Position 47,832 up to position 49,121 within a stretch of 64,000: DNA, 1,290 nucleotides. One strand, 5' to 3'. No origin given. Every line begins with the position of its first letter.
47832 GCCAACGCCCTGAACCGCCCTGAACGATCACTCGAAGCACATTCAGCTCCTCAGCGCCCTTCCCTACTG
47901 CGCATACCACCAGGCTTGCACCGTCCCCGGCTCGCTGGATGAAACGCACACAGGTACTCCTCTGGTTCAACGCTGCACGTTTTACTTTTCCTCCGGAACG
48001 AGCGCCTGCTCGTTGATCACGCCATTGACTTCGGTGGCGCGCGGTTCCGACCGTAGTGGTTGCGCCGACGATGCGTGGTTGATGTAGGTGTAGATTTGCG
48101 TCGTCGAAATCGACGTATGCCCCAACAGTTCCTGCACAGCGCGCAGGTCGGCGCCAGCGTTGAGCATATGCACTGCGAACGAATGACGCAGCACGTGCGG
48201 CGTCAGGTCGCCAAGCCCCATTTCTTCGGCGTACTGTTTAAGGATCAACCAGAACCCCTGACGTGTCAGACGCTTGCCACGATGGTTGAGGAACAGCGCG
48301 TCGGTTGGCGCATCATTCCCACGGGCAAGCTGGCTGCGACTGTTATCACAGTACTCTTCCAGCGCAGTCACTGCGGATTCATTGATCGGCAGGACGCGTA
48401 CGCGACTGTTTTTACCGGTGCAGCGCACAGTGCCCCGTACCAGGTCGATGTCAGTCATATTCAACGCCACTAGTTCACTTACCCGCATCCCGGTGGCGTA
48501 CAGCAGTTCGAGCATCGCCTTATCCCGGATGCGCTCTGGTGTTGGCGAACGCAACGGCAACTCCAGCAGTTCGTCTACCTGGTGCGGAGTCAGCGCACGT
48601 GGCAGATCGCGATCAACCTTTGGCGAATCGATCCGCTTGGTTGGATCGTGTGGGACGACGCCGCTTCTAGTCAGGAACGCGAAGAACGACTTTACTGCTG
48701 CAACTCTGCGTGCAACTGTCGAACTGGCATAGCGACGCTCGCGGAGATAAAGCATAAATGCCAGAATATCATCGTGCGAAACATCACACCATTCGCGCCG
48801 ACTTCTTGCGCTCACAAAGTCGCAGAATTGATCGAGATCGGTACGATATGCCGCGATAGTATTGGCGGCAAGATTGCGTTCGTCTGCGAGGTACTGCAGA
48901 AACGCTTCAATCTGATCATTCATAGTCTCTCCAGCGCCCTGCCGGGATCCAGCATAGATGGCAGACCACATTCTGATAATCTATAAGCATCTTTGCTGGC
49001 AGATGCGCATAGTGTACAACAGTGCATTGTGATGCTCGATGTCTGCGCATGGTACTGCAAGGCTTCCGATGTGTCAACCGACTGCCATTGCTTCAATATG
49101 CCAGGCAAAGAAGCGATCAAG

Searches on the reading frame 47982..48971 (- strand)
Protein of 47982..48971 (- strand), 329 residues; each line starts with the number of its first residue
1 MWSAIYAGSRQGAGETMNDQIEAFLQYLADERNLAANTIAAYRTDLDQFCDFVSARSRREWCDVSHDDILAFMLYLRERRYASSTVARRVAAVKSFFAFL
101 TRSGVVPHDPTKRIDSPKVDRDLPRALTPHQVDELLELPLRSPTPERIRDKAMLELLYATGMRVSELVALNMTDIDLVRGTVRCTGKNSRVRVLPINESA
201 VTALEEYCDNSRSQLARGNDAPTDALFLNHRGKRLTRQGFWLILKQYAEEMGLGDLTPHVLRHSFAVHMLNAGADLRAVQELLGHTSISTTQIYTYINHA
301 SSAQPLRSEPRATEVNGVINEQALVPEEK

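Call 67: search_protein_families(library=ncbifam, proteins=[window:47982-48971:-], max_evalue=0.00001)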
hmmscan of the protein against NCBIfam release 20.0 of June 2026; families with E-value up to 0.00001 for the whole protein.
window:47982-48971:- (329 aa): 12 families
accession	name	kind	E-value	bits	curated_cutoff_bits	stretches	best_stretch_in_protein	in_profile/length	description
NF001399.0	PRK00283.1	subfamily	7e-101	337.4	279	1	16-301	4-287/300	tyrosine recombinase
TIGR02225.1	recomb_XerD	equivalog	7.4e-101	337.3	329.6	1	23-300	2-277/290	site-specific tyrosine recombinase XerD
TIGR02224.1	recomb_XerC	equivalog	1.3e-89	300.5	335.15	1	22-304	1-284/295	tyrosine recombinase XerC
NF040815.2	recomb_XerA_Arch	equivalog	1.4e-68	231.3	220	1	22-299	1-256/263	site-specific tyrosine recombinase/integron integrase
NF002331.0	PRK01287.1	subfamily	1.9e-54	185.1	371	1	14-297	23-312/365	site-specific tyrosine recombinase XerC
NF003462.0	PRK05084.1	equivalog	8.6e-34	116.8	267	1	146-306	193-353/360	tyrosine recombinase XerS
TIGR02249.1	integrase_gron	subfamily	1.5e-33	116.5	265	2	255-300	258-303/315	integron integrase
NF011946.0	PRK15417.1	equivalog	2.3e-28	99.3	435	2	233-303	250-321/337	integron integrase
NF007371.0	PRK09871.1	subfamily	3e-22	79.1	222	1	126-303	6-180/198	tyrosine-type DNA invertase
NF007370.0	PRK09870.1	subfamily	1.9e-17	63.5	221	1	127-298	13-180/200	tyrosine-type DNA invertase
NF002685.0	PRK02436.1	equivalog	5.5e-17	62.4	178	1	17-294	1-243/245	site-specific tyrosine recombinase XerD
NF040693.1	recomb_GmtY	equivalog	9.1e-09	35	340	0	256-300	391-435/441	gamma-mobile-trio recombinase GmtY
